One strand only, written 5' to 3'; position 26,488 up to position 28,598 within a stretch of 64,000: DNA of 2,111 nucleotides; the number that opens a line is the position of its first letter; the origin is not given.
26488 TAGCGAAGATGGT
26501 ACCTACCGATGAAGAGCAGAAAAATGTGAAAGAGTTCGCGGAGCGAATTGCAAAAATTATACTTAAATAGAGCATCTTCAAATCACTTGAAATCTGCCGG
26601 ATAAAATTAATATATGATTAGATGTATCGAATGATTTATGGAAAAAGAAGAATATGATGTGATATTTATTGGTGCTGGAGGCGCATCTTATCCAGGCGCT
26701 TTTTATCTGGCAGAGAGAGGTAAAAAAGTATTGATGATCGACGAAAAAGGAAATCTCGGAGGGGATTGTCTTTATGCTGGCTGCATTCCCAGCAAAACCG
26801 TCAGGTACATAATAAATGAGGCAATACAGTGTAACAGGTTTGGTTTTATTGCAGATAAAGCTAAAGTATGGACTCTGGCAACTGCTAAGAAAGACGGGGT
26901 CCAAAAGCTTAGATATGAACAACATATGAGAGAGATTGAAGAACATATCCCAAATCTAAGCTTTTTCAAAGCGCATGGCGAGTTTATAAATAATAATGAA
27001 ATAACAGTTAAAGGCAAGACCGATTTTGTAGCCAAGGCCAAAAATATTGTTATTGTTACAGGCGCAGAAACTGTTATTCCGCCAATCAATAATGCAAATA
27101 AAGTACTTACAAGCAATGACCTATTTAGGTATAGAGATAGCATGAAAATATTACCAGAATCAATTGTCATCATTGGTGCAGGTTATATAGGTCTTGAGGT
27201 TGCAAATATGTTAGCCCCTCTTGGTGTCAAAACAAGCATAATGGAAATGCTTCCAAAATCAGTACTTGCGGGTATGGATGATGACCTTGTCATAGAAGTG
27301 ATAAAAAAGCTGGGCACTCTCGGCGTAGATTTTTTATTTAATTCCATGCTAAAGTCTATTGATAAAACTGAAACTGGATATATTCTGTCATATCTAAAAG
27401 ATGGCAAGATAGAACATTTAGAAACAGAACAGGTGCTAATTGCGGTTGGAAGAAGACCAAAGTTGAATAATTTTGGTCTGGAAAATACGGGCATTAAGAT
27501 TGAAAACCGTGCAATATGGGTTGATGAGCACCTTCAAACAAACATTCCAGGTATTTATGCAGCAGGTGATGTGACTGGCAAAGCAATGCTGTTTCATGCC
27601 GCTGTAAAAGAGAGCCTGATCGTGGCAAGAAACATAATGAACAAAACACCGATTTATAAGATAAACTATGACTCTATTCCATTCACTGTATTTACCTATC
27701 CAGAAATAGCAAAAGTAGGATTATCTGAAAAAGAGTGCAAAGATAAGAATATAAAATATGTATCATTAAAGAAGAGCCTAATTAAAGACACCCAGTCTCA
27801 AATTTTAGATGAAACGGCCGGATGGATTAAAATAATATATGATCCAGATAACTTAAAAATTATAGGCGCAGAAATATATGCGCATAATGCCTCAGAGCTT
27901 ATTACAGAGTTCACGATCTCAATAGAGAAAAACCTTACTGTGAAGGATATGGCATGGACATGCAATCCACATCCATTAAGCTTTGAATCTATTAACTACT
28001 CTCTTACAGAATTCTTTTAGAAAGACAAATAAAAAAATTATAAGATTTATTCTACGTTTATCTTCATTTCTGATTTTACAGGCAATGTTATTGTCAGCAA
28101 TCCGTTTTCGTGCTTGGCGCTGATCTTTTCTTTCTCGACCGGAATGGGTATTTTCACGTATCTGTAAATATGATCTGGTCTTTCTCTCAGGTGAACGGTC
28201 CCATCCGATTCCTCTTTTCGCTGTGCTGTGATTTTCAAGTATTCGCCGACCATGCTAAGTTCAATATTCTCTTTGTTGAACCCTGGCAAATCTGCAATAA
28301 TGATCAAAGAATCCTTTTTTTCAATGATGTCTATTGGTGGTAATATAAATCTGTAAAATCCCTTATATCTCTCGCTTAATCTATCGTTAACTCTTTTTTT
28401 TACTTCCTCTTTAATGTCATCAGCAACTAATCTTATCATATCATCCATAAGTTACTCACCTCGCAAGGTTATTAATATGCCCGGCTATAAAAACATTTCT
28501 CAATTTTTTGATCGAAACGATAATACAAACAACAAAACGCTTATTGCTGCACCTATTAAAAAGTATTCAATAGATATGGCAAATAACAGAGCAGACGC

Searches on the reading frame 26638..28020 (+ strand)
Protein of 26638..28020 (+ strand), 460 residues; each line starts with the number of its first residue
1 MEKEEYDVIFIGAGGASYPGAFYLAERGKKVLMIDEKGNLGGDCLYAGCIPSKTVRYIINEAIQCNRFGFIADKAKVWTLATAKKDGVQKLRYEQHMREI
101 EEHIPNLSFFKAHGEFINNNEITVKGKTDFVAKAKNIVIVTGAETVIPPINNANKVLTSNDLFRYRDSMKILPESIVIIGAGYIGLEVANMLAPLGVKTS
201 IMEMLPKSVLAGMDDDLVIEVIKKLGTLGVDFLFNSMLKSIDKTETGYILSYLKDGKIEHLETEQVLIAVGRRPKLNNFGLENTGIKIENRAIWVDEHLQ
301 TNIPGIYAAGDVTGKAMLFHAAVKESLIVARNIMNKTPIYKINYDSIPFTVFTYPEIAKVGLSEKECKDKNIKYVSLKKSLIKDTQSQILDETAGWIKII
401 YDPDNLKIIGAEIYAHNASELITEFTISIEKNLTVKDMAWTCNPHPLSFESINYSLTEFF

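Call 6: search_protein_families(library=pfam, proteins=[window:26638-28020:+], max_evalue=0.01)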
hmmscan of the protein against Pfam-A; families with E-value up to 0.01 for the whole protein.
window:26638-28020:+ (460 aa): 16 families
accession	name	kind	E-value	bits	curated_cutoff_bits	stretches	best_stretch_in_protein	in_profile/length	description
PF07992.20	Pyr_redox_2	-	4.9e-53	180.9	26.1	1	6-325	1-290/291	Pyridine nucleotide-disulphide oxidoreductase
PF02852.28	Pyr_redox_dim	-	1.7e-24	86.5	25.3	1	347-453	1-107/110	Pyridine nucleotide-disulphide oxidoreductase, dimerisation domain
PF00070.33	Pyr_redox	-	4e-16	59.7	22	1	175-247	1-72/82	Pyridine nucleotide-disulphide oxidoreductase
PF01134.28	GIDA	-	3e-12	46.7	22.1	1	7-143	1-150/391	Glucose inhibited division protein A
PF13738.12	Pyr_redox_3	-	3.2e-08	33.6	30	1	10-310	2-305/305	Pyridine nucleotide-disulphide oxidoreductase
PF00890.30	FAD_binding_2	-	1.6e-07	31.3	20.4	1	7-47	1-41/414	FAD binding domain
PF01946.23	Thi4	-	4.8e-07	29.7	26.2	1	5-52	17-65/235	Thi4 family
PF13434.12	Lys_Orn_oxgnase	-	4.9e-07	29.6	21.3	1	121-215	133-230/339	L-lysine 6-monooxygenase/L-ornithine 5-monooxygenase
PF03486.20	HI0933_like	-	0.00012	22.1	50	0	7-48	2-43/244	HI0933-like protein Rossmann domain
PF13450.12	NAD_binding_8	-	0.00013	22.6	21.9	0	11-44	2-35/68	NAD(P)-binding Rossmann-like domain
PF01494.25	FAD_binding_3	-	0.00035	20.4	22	0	176-207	4-35/349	FAD binding domain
PF01266.30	DAO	-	0.00036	20.6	27.9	0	176-202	2-28/353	FAD dependent oxidoreductase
PF03721.20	UDPG_MGDP_dh_N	-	0.00056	20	27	0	175-200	2-27/187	UDP-glucose/GDP-mannose dehydrogenase family, NAD binding domain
PF00899.27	ThiF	-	0.0032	17.1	28.1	1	163-199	10-46/238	ThiF family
PF12831.13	FAD_oxidored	-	0.0036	17.1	27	0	7-44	1-38/416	FAD dependent oxidoreductase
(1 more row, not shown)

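Call 7: search_protein_families(library=ncbifam, proteins=[window:26638-28020:+], max_evalue=0.001)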
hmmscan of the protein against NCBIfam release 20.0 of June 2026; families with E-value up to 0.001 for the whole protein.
window:26638-28020:+ (460 aa): 76 families (the best 25 are shown)
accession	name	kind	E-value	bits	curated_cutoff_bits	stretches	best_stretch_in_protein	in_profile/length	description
NF004943.0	PRK06292.2-1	equivalog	9e-145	482.9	432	1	4-458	2-454/456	dihydrolipoyl dehydrogenase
TIGR01350.1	lipoamide_DH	equivalog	1.6e-103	346.9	408.8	1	5-453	1-448/461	dihydrolipoyl dehydrogenase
TIGR02053.1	MerA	equivalog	3e-87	293.6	454.45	1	6-456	1-450/465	mercury(II) reductase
NF004776.0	PRK06116.1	equivalog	4.2e-80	269.9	480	1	4-450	3-444/450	glutathione-disulfide reductase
NF004947.0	PRK06292.2-5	equivalog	1.9e-73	248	592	1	4-453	2-452/474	dihydrolipoyl dehydrogenase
NF004991.0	PRK06370.1-3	subfamily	3.4e-73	246.9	620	1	3-453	33-481/509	FAD-containing oxidoreductase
NF003585.0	PRK05249.1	equivalog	5.5e-72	242.9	465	1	2-423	3-421/464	Si-specific NAD(P)(+) transhydrogenase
NF004945.0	PRK06292.2-3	equivalog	5.5e-71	239.8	494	1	4-456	2-449/457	dihydrolipoyl dehydrogenase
TIGR01424.1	gluta_reduc_2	equivalog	2.4e-69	234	606.05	1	5-451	2-441/446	glutathione-disulfide reductase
NF041853.1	hythiocyan_redase_MerA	equivalog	6.6e-69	232.8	650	1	4-453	2-435/440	hypothiocyanous acid reductase MerA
NF005884.0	PRK07846.1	equivalog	8e-65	219.2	501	1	4-446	2-438/454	mycothione reductase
TIGR01421.1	gluta_reduc_1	equivalog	1.5e-64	218.9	556.15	1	5-451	2-445/450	glutathione-disulfide reductase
NF004992.0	PRK06370.1-4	equivalog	6.1e-63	212.8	629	1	3-452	2-448/459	FAD-containing oxidoreductase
NF004939.0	PRK06292.1-1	equivalog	2.7e-62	211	435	1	1-453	1-452/476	dihydrolipoyl dehydrogenase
TIGR03452.1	mycothione_red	equivalog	4.3e-62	210.5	635.65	1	5-441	2-433/452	mycothione reductase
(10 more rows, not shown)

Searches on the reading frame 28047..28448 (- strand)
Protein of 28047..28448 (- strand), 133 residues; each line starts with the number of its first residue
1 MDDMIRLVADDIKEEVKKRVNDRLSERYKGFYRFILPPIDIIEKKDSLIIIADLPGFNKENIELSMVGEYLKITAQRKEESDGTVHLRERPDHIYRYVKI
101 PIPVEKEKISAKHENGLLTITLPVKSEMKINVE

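Call 6: search_protein_families(library=pfam, proteins=[window:28047-28448:-], max_evalue=0.01)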
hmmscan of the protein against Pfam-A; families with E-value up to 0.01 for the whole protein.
window:28047-28448:- (133 aa): 2 families
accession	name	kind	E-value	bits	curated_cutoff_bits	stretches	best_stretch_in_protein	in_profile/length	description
PF00011.27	HSP20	-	3e-15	56.6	20.8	1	40-129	1-92/102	Hsp20/alpha crystallin family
PF17886.7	ArsA_HSP20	-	0.0013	18.6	22.5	0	48-121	4-62/63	HSP20-like domain found in ArsA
